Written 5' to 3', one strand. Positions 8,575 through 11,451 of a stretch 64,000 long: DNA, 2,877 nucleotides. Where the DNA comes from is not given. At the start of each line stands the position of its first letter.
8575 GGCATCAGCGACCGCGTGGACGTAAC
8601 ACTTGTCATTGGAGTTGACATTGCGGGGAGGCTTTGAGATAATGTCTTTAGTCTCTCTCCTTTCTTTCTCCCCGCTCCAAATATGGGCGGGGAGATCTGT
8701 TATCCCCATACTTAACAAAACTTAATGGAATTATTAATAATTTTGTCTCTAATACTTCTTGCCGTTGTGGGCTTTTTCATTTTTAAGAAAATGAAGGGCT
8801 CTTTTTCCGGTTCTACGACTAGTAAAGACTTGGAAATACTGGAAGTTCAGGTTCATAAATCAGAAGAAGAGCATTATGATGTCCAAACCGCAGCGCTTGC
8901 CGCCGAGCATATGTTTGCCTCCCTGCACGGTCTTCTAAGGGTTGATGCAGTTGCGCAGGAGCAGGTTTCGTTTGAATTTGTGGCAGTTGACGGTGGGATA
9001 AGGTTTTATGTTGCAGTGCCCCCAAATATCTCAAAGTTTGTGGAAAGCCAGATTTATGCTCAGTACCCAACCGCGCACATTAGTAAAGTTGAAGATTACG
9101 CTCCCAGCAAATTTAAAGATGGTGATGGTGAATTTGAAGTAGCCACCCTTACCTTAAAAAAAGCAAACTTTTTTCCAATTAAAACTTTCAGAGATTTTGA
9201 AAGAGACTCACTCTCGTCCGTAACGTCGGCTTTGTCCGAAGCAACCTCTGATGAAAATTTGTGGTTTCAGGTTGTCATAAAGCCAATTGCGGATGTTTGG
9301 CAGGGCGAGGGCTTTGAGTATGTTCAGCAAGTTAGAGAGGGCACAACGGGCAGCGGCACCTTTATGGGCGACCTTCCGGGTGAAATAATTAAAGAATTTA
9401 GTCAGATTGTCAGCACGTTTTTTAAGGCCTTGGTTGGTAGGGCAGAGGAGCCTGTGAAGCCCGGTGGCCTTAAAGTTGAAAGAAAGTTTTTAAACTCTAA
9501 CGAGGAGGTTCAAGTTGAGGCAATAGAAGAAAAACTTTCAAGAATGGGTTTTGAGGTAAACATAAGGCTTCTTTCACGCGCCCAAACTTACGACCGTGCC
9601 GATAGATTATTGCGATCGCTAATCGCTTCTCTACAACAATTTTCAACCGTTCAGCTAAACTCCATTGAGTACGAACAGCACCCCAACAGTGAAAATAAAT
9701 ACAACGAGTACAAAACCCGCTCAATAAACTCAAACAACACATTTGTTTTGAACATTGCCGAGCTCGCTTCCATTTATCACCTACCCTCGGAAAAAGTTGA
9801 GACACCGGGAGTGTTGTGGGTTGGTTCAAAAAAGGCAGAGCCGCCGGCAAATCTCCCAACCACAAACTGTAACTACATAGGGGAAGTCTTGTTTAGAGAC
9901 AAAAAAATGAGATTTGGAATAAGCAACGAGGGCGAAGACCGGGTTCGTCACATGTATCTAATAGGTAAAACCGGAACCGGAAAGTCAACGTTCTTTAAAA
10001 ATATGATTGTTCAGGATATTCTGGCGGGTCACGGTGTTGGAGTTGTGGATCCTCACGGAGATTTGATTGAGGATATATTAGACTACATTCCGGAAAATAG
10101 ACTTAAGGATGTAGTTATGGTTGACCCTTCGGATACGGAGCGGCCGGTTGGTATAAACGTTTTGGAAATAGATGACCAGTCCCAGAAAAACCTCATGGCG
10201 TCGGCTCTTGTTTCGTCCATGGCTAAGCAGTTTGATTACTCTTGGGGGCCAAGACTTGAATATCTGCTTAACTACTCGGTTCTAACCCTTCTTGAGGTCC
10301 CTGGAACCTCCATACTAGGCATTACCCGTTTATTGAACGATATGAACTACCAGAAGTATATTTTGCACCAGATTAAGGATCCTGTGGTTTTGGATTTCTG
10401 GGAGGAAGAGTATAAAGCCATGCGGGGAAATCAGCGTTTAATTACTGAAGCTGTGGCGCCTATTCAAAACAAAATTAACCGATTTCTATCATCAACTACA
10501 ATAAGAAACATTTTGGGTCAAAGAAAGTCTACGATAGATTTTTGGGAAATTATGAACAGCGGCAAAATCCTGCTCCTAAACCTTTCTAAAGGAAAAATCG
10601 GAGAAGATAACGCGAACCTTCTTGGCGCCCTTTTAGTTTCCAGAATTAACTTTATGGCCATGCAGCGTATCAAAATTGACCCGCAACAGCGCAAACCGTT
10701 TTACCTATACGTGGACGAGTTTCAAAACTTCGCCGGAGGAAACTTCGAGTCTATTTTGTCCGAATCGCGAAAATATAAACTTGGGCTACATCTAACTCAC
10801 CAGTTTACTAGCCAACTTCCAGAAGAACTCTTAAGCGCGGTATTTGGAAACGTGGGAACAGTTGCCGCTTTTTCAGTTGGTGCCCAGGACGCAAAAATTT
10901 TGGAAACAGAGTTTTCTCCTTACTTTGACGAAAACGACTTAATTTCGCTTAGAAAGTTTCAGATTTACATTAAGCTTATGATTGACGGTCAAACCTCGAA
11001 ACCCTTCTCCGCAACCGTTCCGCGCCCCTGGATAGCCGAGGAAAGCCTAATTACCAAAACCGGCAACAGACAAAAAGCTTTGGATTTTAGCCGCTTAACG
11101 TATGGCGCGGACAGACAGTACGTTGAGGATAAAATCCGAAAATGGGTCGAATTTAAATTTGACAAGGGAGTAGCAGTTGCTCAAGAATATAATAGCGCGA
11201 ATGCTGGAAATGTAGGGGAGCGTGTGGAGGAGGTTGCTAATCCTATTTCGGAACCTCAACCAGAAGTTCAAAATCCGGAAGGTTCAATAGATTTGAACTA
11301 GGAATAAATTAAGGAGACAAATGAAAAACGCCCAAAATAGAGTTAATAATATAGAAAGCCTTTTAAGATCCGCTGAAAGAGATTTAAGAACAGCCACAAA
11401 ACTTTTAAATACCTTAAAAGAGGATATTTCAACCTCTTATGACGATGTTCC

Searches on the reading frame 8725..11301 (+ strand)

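Call 74: search_protein_families(library=pfam, proteins=[window:8725-11301:+], max_evalue=0.00001)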
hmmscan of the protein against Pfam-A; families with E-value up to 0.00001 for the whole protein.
window:8725-11301:+ (858 aa): 2 families
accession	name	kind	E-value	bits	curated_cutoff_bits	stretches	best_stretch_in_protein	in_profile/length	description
PF10412.15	TrwB_AAD_bind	-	2.4e-08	33.7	20.5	1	403-699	11-287/387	Type IV secretion-system coupling protein DNA-binding domain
PF01935.23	DUF87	-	1e-06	29.4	23.2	1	408-629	24-208/220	Helicase HerA, central domain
